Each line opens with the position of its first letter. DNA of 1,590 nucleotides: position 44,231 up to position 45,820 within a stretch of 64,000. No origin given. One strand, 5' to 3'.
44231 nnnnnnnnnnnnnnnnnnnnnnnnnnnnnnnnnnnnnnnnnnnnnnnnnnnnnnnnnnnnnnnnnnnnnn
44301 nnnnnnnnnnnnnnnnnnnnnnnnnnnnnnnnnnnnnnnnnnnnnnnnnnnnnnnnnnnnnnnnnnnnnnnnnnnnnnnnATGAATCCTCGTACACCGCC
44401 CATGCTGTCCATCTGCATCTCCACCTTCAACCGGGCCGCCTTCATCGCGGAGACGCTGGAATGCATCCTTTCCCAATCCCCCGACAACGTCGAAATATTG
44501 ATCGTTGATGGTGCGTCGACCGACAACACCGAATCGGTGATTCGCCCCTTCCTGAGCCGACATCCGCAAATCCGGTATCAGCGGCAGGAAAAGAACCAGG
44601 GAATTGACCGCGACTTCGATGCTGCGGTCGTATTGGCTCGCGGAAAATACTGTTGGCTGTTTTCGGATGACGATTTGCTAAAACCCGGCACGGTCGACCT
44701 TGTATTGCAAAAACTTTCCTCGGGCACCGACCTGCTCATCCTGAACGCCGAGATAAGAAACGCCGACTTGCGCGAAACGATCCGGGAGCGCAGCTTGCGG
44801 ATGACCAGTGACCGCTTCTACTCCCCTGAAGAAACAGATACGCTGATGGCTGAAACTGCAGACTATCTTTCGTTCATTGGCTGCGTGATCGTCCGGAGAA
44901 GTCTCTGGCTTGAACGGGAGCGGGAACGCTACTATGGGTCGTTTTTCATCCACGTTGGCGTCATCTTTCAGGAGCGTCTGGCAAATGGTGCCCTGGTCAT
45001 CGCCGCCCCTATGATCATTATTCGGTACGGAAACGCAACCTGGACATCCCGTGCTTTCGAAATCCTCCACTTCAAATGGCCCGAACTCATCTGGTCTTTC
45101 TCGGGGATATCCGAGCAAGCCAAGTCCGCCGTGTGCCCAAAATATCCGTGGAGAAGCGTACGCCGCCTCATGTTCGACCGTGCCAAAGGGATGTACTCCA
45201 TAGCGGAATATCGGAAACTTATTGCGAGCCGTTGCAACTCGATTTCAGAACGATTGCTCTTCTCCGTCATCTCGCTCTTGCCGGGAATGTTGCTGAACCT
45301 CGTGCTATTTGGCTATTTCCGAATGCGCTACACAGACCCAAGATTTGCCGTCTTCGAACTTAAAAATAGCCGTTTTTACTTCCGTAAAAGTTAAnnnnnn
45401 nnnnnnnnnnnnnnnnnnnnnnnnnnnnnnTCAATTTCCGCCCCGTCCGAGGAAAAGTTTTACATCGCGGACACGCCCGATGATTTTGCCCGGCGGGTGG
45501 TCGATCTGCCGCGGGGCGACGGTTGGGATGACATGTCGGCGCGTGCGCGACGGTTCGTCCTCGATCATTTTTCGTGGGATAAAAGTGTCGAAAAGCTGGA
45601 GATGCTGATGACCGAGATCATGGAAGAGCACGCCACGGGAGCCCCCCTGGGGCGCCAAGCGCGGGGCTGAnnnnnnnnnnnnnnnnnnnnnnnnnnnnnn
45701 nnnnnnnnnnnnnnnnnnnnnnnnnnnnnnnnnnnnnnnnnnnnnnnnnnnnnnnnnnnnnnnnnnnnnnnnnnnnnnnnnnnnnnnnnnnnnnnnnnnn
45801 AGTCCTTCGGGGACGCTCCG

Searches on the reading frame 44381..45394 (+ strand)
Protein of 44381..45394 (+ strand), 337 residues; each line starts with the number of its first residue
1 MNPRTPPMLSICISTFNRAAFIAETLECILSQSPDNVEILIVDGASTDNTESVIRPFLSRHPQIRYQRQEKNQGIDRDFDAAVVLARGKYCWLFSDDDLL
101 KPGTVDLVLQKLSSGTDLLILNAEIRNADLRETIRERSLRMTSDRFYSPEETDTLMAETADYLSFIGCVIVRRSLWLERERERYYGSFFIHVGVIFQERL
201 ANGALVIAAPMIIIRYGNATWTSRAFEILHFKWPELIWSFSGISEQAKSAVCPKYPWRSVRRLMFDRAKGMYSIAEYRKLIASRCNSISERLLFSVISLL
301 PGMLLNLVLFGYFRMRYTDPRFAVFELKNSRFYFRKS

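Call 7: search_protein_families(library=pfam, proteins=[window:44381-45394:+], max_evalue=0.1)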
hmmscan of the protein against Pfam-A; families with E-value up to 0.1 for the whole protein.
window:44381-45394:+ (337 aa): 3 families
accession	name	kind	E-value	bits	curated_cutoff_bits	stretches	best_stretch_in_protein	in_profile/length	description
PF00535.33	Glycos_transf_2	-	1e-25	91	23.3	1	10-152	1-142/168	Glycosyl transferase family 2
PF13641.12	Glyco_tranf_2_3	-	4.6e-07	30.5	27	1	6-158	1-151/230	Glycosyltransferase like family 2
PF10111.15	Glyco_tranf_2_2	-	0.00056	19.9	27.3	1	11-73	4-67/276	Glycosyltransferase like family 2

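Call 8: search_protein_families(library=ncbifam, proteins=[window:44381-45394:+], max_evalue=0.1)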
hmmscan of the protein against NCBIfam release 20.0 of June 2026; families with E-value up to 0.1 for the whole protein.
window:44381-45394:+ (337 aa): 22 families
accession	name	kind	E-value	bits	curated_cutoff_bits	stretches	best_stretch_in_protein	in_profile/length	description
NF050050.1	ProtGlycPglI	equivalog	1.2e-16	61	500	1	7-143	2-140/306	GalNAc(5)-diNAcBac-PP-undecaprenol beta-1,3-glucosyltransferase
NF007482.0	PRK10073.1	equivalog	2.9e-15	56.1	423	1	7-110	6-108/334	glycosyltransferase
TIGR03937.1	PgaC_IcaA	equivalog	4.1e-13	49.1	422.3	1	6-118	44-156/407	poly-beta-1,6-N-acetyl-D-glucosamine synthase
NF047683.1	TeichurnBiosyTuaG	equivalog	3.8e-12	46.4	400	1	5-108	4-107/252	teichuronic acid biosynthesis protein TuaG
NF041875.1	EPS_EpsD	equivalog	3.6e-11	43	370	1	9-123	1-115/325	exopolysaccharide biosynthesis glycosyltransferase EpsD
NF038302.1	EPS_HpsE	equivalog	2.1e-09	36.8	300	1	9-100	3-99/307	hormogonium polysaccharide biosynthesis glycosyltransferase HpsE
NF007453.0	PRK10018.1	equivalog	1.4e-08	34.8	382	1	6-111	5-110/280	colanic acid biosynthesis glycosyltransferase WcaA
TIGR04017.1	WcaA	equivalog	3.3e-08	33.5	495.75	1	6-111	4-109/279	colanic acid biosynthesis glycosyltransferase WcaA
NF053739.1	GlytfEpsEBac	equivalog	4.9e-08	32.3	450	1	7-99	1-94/265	glycosyltransferase EpsE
TIGR04283.1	glyco_like_mftF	equivalog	1.6e-07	31.2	182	1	9-144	1-130/221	TIGR04283 family arsenosugar biosynthesis glycosyltransferase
TIGR04440.1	glyco_TIGR04440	domain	2.7e-07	30.5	70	1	9-115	2-109/215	TIGR00180 family glycosyltransferase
NF045692.1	OglycostaseCruG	equivalog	6.3e-06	25.4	600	1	9-69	43-103/386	2'-O-glycosyltransferase CruG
NF047588.1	GlcsyltransPgfSStrep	equivalog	6.4e-06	25.6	500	1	9-120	3-118/308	glycosyltransferase PgfS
TIGR03111.1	glyc2_xrt_Gpos1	hypoth_equivalog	3e-05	23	363.95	1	6-141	48-186/439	TIGR03111 family XrtG-associated glycosyltransferase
NF041394.1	GtaseAglG_Halo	equivalog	4e-05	23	440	1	11-102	7-97/304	glucosyl-dolichyl phosphate glucuronosyltransferase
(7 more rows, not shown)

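Call 10: find_encoding_contigs(protein=window:44381-45391:+, flank=6000, max_places=10)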
Protein window:44381-45391:+ (337 aa): no gene with exactly this product is on record in the collection.

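Call 20: find_related_loci(query=window:44381-45391:+, collection=metagenome_contigs, flank=4000)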
Query window:44381-45391:+ (337 aa) in metagenome_contigs; peptide patterns used: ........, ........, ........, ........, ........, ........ (x = any residue, [..] = any of these).
176 stretches matched a pattern; 5 encode a relative of the query (tblastn E <= 1e-3); 5 distinct loci.
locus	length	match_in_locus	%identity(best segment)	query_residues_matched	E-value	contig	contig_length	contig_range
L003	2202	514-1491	47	8-333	1e-102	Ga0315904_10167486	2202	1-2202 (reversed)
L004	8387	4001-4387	33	7-136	4e-18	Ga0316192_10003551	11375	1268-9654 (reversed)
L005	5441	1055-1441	33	7-136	4e-18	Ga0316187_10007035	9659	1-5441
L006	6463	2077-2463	33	7-136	4e-18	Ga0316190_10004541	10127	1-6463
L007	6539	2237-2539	32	7-108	1e-10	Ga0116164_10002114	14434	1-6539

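Call 21: find_related_loci(query=window:44381-45391:+, collection=genome_contigs, flank=4000)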
Query window:44381-45391:+ (337 aa) in genome_contigs; peptide patterns used: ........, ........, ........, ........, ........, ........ (x = any residue, [..] = any of these).
139 stretches matched a pattern; 1 encode a relative of the query (tblastn E <= 1e-3); 1 distinct loci.
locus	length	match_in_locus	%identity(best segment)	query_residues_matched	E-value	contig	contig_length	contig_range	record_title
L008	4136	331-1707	43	8-334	2e-96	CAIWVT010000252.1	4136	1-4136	uncultured bacterium isolate KR_bin-2776 genome assembly, contig: bin-2776:252/679, whole genome shotgun sequence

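Call 22: find_homologous_proteins(query=window:44381-45391:+, max_evalue=1e-10)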
Query window:44381-45391:+ (337 aa): 2630 proteins with E <= 1e-10 among 5803 candidates; the best 120 are listed.
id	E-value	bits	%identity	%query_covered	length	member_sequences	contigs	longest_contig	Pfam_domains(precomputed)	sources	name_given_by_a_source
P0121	4.9e-218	741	100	98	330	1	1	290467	PF13641.13,PF00535.33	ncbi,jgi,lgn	ncbi:MAG TPA: glycosyltransferase family 2 protein [Candidatus Deferrimicrobiaceae bacterium]|jgi:gl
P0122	4.1e-178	609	79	98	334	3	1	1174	PF13641.13,PF00535.33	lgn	-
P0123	6.8e-114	398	53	98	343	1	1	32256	PF13641.13,PF00535.33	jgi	jgi:glycosyltransferase involved in cell wall biosynthesis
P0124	8.1e-113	395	55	97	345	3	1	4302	PF13641.13,PF00535.33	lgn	-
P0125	3.1e-111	390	52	98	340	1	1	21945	PF13641.13,PF00535.33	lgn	-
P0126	5.8e-111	389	52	97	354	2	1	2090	PF13641.13,PF00535.33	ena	-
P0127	9.3e-111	388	52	97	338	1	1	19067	PF13641.13,PF00535.33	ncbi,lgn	-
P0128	4.9e-110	386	54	97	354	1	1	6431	PF13641.13,PF00535.33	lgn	-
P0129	2.0e-109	384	52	99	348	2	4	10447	PF13641.13,PF00535.33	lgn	-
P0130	2.2e-109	383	53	98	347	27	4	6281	PF10111.15,PF13641.13,PF00535.33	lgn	-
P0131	2.6e-109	383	53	97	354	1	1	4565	PF13641.13,PF00535.33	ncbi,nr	ncbi:MAG: glycosyltransferase family 2 protein [Chloroflexota bacterium]|nr:glycosyltransferase fami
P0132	4.4e-109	383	53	97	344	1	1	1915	PF13641.13,PF00535.33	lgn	-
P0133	1.1e-108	381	52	100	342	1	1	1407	PF13641.13,PF00535.33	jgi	jgi:glycosyltransferase involved in cell wall biosynthesis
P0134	2.1e-108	380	52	97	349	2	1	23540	PF10111.15,PF13641.13,PF00535.33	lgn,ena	-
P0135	2.2e-108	380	52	97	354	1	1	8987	PF13641.13,PF00535.33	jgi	jgi:abequosyltransferase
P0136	2.5e-108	380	50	98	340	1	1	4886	PF13641.13,PF00535.33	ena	-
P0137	2.8e-108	380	51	98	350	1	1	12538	PF13641.13,PF00535.33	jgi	jgi:abequosyltransferase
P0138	2.9e-108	380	54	97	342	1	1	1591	PF13641.13,PF00535.33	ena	-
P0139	3.1e-108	380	52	97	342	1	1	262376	PF10111.15,PF13641.13,PF00535.33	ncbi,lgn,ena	-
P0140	3.4e-108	380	52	98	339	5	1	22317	PF10111.15,PF13641.13,PF00535.33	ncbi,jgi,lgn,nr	ncbi:MAG: glycosyltransferase family 2 protein [Gammaproteobacteria bacterium]|jgi:abequosyltransfer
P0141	5.2e-108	379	51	97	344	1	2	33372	PF13641.13,PF00535.33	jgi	jgi:abequosyltransferase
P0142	5.2e-108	379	53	97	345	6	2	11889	PF13641.13,PF00535.33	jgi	-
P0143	8.1e-108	378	51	96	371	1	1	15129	PF13641.13,PF00535.33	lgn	-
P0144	9.7e-108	378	51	99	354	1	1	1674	PF13641.13,PF00535.33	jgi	jgi:glycosyltransferase involved in cell wall biosynthesis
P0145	9.8e-108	378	51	99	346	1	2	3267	PF13641.13,PF00535.33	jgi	jgi:abequosyltransferase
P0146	1.5e-107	377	51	97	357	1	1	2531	PF13641.13,PF00535.33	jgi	jgi:abequosyltransferase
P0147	1.9e-107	377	53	97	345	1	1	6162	PF10111.15,PF13641.13,PF00535.33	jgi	jgi:glycosyltransferase involved in cell wall biosynthesis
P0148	2.3e-107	377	50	96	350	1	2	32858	PF10111.15,PF13641.13,PF00535.33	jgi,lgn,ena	jgi:glycosyltransferase involved in cell wall biosynthesis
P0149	2.8e-107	377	52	97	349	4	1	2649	PF10111.15,PF13641.13,PF00535.33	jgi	jgi:glycosyltransferase involved in cell wall biosynthesis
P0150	3.5e-107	376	52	99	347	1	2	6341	PF13641.13,PF00535.33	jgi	jgi:glycosyltransferase involved in cell wall biosynthesis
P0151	4.0e-107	376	51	96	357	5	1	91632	PF13641.13,PF00535.33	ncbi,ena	-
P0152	4.6e-107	376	52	97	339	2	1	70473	PF13641.13,PF00535.33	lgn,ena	-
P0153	6.9e-107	375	54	97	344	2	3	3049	PF13641.13,PF00535.33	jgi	jgi:glycosyltransferase involved in cell wall biosynthesis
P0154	1.2e-106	375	50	98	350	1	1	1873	PF13641.13,PF00535.33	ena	-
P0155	1.3e-106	374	52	98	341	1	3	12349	PF13641.13,PF00535.33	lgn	-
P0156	1.6e-106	374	52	97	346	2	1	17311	PF13641.13,PF00535.33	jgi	-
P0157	2.1e-106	374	49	97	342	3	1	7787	PF13641.13,PF00535.33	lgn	-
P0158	2.2e-106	374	51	97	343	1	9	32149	PF13641.13,PF00535.33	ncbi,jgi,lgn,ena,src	-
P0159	2.3e-106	374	52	97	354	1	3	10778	PF13641.13,PF00535.33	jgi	jgi:abequosyltransferase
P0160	2.4e-106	374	51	98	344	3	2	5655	PF10111.15,PF13641.13,PF00535.33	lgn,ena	-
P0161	2.6e-106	373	51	98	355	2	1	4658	PF13641.13,PF00535.33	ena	-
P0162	3.2e-106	373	51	96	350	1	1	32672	PF10111.15,PF13641.13,PF00535.33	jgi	jgi:abequosyltransferase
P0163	3.4e-106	373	49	97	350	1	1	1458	PF10111.15,PF13641.13,PF00535.33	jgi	jgi:abequosyltransferase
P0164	3.5e-106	373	52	97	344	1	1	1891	PF13641.13,PF00535.33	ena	-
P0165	3.6e-106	373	51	97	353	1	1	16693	PF13641.13,PF00535.33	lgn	-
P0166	4.2e-106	373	50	97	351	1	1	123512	PF13641.13,PF00535.33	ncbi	-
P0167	6.9e-106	372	50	97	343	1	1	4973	PF10111.15,PF13641.13,PF00535.33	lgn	-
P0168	7.0e-106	372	52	97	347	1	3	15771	PF13641.13,PF00535.33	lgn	-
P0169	7.3e-106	372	52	97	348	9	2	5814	PF13641.13,PF00535.33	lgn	-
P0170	8.4e-106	372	52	97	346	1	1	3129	PF13641.13,PF00535.33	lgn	-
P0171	1.0e-105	371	51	97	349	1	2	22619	PF13641.13,PF00535.33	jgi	jgi:abequosyltransferase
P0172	1.0e-105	371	52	97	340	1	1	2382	PF13641.13,PF00535.33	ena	-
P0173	1.1e-105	371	51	97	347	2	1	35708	PF13641.13,PF00535.33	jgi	jgi:abequosyltransferase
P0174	1.1e-105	371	52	97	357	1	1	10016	PF13641.13,PF00535.33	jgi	jgi:abequosyltransferase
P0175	1.2e-105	371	51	99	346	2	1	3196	PF13641.13,PF00535.33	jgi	jgi:abequosyltransferase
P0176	1.4e-105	371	51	97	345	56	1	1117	PF10111.15,PF13641.13,PF00535.33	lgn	-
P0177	1.8e-105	371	51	96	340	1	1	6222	PF13641.13,PF00535.33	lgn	-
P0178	1.8e-105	371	50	97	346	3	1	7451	PF10111.15,PF13641.13,PF00535.33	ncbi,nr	ncbi:MAG: Abequosyltransferase RfbV [candidate division WS2 bacterium]|nr:Abequosyltransferase RfbV 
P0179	1.9e-105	371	52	91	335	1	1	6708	PF13641.13,PF00535.33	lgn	-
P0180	2.2e-105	370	51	99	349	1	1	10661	PF13641.13,PF00535.33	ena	-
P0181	2.5e-105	370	50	96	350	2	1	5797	PF10111.15,PF13641.13,PF00535.33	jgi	jgi:abequosyltransferase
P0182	3.3e-105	370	52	97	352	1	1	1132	PF13641.13,PF00535.33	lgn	-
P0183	3.5e-105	370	50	97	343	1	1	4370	PF13641.13,PF00535.33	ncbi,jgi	jgi:abequosyltransferase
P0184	3.5e-105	370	51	96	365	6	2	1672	PF13641.13,PF00535.33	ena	-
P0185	7.7e-105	369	49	97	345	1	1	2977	PF13641.13,PF00535.33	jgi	jgi:abequosyltransferase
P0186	7.9e-105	369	51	97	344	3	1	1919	PF13641.13,PF00535.33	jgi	jgi:glycosyltransferase involved in cell wall biosynthesis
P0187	9.1e-105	368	50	97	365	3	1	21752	PF13641.13,PF00535.33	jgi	jgi:abequosyltransferase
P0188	9.1e-105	368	48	97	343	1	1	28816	PF13641.13,PF00535.33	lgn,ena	-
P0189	1.0e-104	368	50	97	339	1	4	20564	PF13641.13,PF00535.33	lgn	-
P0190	1.2e-104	368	50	99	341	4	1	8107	PF13641.13,PF00535.33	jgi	jgi:glycosyltransferase involved in cell wall biosynthesis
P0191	1.2e-104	368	49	98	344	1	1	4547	PF13641.13,PF00535.33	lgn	-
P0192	1.6e-104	368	50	97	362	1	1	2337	PF13641.13,PF00535.33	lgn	-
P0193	1.7e-104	367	51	100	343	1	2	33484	PF10111.15,PF13641.13,PF00535.33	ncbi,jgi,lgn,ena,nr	jgi:Glycosyltransferases involved in cell wall biogenesis|nr:glycosyltransferase family 2 protein [u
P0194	2.1e-104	367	50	97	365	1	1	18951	PF13641.13,PF00535.33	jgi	jgi:abequosyltransferase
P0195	2.1e-104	367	50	99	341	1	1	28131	PF13641.13,PF00535.33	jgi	jgi:abequosyltransferase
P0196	2.5e-104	367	52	99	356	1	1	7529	PF13641.13,PF00535.33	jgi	jgi:abequosyltransferase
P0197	3.0e-104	367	52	98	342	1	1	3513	PF13641.13,PF00535.33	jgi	jgi:abequosyltransferase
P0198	4.1e-104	366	51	97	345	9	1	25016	PF13641.13,PF00535.33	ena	-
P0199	4.3e-104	366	50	97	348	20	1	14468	PF13641.13,PF00535.33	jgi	-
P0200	5.5e-104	366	49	97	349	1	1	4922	PF13641.13,PF00535.33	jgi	jgi:glycosyltransferase involved in cell wall biosynthesis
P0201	5.8e-104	366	48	98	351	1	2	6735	PF10111.15,PF13641.13,PF00535.33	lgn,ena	-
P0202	6.3e-104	366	49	97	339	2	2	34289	PF13641.13,PF00535.33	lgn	-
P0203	6.4e-104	366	50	97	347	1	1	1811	PF13641.13,PF00535.33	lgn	-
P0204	6.7e-104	365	50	97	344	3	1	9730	PF13641.13,PF00535.33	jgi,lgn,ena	-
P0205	7.2e-104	365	49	97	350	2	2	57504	PF13641.13,PF00535.33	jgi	-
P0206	7.7e-104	365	52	97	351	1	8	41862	PF10111.15,PF13641.13,PF00535.33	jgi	jgi:abequosyltransferase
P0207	8.0e-104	365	49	97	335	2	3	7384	PF13641.13,PF00535.33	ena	-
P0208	8.7e-104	365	51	96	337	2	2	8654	PF13641.13,PF00535.33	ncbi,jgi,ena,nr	ncbi:MAG: glycosyltransferase family 2 protein [Deltaproteobacteria bacterium]|nr:glycosyltransferas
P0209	9.1e-104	365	49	99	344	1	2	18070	PF13641.13,PF00535.33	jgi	jgi:abequosyltransferase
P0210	9.9e-104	365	48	98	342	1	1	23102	PF13641.13,PF00535.33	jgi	jgi:glycosyltransferase involved in cell wall biosynthesis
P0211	1.0e-103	365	51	97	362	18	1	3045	PF13641.13,PF00535.33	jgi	jgi:glycosyltransferase involved in cell wall biosynthesis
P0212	1.1e-103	365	51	98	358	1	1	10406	PF13641.13,PF00535.33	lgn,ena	-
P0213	1.1e-103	365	48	97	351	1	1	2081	PF13641.13,PF00535.33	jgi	jgi:glycosyltransferase involved in cell wall biosynthesis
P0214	1.1e-103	365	48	97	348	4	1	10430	PF13641.13,PF00535.33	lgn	-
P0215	1.2e-103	365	49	97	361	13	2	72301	PF13641.13,PF00535.33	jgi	jgi:abequosyltransferase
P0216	1.2e-103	365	52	96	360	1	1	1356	PF13641.13,PF00535.33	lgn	-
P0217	1.2e-103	365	49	97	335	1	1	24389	PF13641.13,PF00535.33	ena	-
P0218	1.3e-103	365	48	98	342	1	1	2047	PF13641.13,PF00535.33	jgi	-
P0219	1.3e-103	365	51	93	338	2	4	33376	PF13641.13,PF00535.33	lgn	-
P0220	1.4e-103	364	51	97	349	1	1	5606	PF13641.13,PF00535.33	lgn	-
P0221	1.5e-103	364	52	97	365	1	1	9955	PF13641.13,PF00535.33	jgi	jgi:abequosyltransferase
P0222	1.5e-103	364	50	98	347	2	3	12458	PF13641.13,PF00535.33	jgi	jgi:abequosyltransferase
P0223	1.6e-103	364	49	98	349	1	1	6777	PF13641.13,PF00535.33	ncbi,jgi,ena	jgi:abequosyltransferase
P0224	1.6e-103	364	51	97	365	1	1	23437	PF13641.13,PF00535.33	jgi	jgi:glycosyltransferase involved in cell wall biosynthesis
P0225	1.6e-103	364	50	96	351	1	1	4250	PF13641.13,PF00535.33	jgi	jgi:abequosyltransferase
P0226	1.7e-103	364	50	98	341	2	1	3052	PF13641.13,PF00535.33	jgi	jgi:abequosyltransferase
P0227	1.8e-103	364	51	96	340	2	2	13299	PF13641.13,PF00535.33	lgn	-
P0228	1.9e-103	364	50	97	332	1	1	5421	PF13641.13,PF00535.33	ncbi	-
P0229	1.9e-103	364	50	97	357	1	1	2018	PF13641.13,PF00535.33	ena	-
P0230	1.9e-103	364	51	96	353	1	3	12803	PF13641.13,PF00535.33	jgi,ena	-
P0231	2.0e-103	364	50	97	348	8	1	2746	PF13641.13,PF00535.33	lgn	-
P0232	2.1e-103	364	50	97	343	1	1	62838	PF13641.13,PF00535.33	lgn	-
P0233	2.3e-103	364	50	96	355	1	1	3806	PF13641.13,PF00535.33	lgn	-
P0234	2.5e-103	364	50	97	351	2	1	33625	PF13641.13,PF00535.33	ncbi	-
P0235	2.8e-103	363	49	97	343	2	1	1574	PF13641.13,PF00535.33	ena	-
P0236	2.9e-103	363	50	97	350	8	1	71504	PF13641.13,PF00535.33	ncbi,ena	-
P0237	3.2e-103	363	49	97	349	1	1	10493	PF13641.13,PF00535.33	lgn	-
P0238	3.2e-103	363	50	97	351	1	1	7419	PF13641.13,PF00535.33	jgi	jgi:abequosyltransferase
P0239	3.5e-103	363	50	98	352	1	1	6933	PF13641.13,PF00535.33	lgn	-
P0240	4.4e-103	363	50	97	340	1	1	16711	PF13641.13,PF00535.33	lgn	-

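Call 23: find_encoding_contigs(protein=P0121, flank=3000, max_places=10)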
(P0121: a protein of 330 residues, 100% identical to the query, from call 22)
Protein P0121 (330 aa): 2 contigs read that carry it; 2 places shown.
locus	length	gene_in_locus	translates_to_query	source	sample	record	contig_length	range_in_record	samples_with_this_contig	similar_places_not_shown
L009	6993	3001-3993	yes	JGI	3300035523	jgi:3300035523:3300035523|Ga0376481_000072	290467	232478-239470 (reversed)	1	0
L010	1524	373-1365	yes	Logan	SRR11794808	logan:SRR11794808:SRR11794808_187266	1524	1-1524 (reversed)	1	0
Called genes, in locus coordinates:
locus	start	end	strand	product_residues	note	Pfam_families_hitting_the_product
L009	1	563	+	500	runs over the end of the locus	PF01943:Polysacc_synt, PF13440:Polysacc_synt_3, PF03023:MurJ (weak)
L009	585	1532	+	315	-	PF13489:Methyltransf_23, PF13649:Methyltransf_25 (weak), PF08241:Methyltransf_11, PF08242:Methyltransf_12 (weak)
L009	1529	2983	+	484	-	PF00534:Glycos_transf_1, PF13692:Glyco_trans_1_4, PF13524:Glyco_trans_1_2 (weak)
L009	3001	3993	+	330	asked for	PF00535:Glycos_transf_2, PF13641:Glyco_tranf_2_3 (weak)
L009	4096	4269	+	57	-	-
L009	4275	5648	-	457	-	PF02310:B12-binding, PF04055:Radical_SAM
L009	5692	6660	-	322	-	PF00535:Glycos_transf_2, PF10111:Glyco_tranf_2_2, PF13641:Glyco_tranf_2_3 (faint)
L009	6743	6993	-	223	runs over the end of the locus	PF08843:AbiEii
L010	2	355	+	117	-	?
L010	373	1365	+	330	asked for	PF00535:Glycos_transf_2, PF13641:Glyco_tranf_2_3 (weak)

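Call 24: find_encoding_contigs(protein=P0122, flank=3000, max_places=10)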
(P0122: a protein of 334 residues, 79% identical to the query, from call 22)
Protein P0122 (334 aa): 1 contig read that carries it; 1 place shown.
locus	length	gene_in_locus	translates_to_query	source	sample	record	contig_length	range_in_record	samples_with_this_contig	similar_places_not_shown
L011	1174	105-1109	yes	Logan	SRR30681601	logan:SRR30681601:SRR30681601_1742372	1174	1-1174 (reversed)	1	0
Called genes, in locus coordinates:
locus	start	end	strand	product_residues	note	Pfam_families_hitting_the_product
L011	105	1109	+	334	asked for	PF00535:Glycos_transf_2, PF13641:Glyco_tranf_2_3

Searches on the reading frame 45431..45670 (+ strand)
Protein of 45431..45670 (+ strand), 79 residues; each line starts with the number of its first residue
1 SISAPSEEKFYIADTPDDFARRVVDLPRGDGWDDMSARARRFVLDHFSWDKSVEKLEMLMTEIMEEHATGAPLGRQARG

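Call 7: search_protein_families(library=pfam, proteins=[window:45431-45670:+], max_evalue=0.1)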
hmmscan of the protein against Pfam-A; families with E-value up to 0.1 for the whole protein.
window:45431-45670:+ (79 aa): 0 families

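Call 8: search_protein_families(library=ncbifam, proteins=[window:45431-45670:+], max_evalue=0.1)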
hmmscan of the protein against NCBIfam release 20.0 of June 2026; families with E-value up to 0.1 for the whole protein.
window:45431-45670:+ (79 aa): 3 families
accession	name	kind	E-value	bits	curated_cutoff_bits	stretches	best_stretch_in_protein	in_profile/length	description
TIGR03087.1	stp1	hypoth_equivalog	4e-06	26.2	316.65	1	2-61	335-395/397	TIGR03087 family PEP-CTERM/XrtA system glycosyltransferase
TIGR04063.1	stp3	hypoth_equivalog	0.0023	16.9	442.05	1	10-62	341-394/397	TIGR04063 family PEP-CTERM/XrtA system glycosyltransferase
NF053787.1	GlcN_PG_synth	equivalog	0.0035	16.2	480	1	14-62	311-358/361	N-acetylglucosaminyl phosphatidylglycerol synthase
